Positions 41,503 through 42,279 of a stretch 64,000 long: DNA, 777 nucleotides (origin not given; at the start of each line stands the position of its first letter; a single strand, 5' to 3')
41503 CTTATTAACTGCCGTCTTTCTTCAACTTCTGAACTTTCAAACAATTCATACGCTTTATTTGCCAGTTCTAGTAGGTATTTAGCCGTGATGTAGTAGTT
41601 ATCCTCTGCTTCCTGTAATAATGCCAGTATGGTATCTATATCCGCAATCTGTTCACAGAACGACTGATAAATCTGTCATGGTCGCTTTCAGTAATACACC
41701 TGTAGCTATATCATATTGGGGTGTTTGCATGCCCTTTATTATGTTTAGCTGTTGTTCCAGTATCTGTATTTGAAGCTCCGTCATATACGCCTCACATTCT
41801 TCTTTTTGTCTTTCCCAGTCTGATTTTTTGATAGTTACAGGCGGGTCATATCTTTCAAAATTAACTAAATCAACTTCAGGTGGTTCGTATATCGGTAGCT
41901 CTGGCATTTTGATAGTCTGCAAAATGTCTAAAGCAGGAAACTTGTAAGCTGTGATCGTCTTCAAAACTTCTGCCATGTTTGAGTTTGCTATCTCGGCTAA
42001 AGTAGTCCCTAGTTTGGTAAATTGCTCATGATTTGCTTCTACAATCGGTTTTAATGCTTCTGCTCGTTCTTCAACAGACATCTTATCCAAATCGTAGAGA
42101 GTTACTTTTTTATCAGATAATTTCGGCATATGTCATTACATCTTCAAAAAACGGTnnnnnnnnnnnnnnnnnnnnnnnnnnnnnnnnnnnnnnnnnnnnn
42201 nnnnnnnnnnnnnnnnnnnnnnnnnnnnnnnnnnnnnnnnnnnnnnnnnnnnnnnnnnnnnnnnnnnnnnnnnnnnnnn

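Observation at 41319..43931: Tightly packed four-gene minus-strand operon with two HEPN-motif proteins (one TIGR02391/Abi_C-like), possible novel abortive-infection/toxin module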

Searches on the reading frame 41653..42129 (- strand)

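Call 3: search_protein_families(library=pfam, proteins=[window:41653-42129:-], max_evalue=1)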
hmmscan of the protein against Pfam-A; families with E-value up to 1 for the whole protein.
window:41653-42129:- (158 aa): 1 family
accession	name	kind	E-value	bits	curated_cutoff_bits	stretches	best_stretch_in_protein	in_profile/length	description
PF10360.14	DUF2433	-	0.22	12.1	27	0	105-138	32-65/124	Protein of unknown function (DUF2433)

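Call 4: search_protein_families(library=ncbifam, proteins=[window:41653-42129:-], max_evalue=1)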
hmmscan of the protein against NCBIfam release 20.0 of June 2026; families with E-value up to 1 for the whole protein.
window:41653-42129:- (158 aa): 1 family
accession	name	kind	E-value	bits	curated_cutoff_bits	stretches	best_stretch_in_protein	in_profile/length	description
NF006204.0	PRK08328.1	equivalog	0.087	12.4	339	1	26-73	172-219/231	hypothetical protein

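Call 5: search_protein_families(library=padloc, proteins=[window:41653-42129:-], max_evalue=1)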
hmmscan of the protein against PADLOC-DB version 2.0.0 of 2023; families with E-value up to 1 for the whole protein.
window:41653-42129:- (158 aa): 1 family
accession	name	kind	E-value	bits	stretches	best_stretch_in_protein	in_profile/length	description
PDLC03834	BnzB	-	0.0091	13.2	1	20-128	34-135/504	-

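Call 6: search_protein_families(library=phrogs, proteins=[window:41653-42129:-], max_evalue=1)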
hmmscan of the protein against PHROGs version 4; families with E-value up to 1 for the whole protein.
window:41653-42129:- (158 aa): 3 families
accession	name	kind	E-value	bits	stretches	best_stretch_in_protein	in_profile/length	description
phrog_15372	-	unknown function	0.068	14.3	1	110-157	87-134/144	-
phrog_5630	-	unknown function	0.16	13.2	1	115-134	44-63/64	-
phrog_6299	-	head and packaging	0.25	12.3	1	10-74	65-131/193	terminase small subunit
